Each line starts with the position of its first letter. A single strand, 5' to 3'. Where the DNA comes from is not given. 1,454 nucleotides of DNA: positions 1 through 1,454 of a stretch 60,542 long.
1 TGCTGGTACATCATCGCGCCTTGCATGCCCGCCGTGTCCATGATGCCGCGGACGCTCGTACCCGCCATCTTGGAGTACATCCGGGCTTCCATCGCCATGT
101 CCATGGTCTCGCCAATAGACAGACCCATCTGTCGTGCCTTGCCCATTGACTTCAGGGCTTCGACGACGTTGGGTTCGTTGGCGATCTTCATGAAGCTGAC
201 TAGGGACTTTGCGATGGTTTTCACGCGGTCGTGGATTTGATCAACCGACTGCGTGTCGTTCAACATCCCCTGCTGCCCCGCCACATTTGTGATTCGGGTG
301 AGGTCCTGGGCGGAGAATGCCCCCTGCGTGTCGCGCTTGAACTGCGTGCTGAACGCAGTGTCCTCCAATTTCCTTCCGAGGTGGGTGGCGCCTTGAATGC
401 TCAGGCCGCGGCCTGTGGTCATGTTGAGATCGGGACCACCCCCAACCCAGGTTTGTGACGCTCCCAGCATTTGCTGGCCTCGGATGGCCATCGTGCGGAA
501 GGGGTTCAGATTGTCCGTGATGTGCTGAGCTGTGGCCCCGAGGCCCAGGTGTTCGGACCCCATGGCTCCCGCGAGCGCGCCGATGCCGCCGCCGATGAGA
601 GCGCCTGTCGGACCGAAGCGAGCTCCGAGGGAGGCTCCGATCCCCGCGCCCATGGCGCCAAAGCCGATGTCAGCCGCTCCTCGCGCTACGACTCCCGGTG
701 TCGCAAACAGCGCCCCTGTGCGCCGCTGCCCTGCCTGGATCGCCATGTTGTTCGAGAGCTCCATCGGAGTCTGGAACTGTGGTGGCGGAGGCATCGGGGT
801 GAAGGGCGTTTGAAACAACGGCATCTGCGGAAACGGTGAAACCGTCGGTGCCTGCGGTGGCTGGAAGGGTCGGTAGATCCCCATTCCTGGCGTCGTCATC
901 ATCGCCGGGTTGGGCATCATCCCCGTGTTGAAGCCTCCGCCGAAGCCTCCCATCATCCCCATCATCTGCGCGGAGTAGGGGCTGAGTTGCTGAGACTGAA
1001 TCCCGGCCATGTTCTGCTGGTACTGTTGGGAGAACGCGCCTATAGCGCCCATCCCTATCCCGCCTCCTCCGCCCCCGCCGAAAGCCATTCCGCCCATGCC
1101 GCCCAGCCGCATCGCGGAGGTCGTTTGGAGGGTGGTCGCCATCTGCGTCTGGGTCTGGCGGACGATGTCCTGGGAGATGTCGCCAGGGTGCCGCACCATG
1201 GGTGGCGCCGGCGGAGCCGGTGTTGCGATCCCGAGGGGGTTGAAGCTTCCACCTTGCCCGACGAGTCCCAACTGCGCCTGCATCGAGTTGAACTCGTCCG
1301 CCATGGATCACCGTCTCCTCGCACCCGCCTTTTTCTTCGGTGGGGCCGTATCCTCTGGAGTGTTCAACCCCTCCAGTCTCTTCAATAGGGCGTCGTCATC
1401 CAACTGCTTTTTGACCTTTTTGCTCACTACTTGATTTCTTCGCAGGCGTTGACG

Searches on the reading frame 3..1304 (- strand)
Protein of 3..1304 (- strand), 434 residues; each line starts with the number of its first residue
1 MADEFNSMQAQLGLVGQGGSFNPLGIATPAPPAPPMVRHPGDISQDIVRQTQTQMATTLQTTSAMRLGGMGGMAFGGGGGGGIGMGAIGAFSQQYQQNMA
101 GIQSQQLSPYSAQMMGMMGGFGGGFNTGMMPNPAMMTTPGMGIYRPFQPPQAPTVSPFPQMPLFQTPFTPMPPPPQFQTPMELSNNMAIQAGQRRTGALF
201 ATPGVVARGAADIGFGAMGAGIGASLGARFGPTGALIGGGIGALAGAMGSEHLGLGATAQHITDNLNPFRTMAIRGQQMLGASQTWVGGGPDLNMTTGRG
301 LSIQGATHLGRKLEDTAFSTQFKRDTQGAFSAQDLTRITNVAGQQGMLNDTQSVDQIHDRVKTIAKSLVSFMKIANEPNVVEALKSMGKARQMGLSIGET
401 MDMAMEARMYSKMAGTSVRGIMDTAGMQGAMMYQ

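Call 39: search_protein_families(library=pfam, proteins=[window:3-1304:-], max_evalue=0.01)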
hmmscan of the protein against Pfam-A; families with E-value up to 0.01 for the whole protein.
window:3-1304:- (434 aa): 1 family
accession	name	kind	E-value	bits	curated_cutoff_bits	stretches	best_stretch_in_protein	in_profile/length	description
PF13441.11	Gly-zipper_YMGG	-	0.0013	18.8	28.9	1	214-250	5-43/45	YMGG-like Gly-zipper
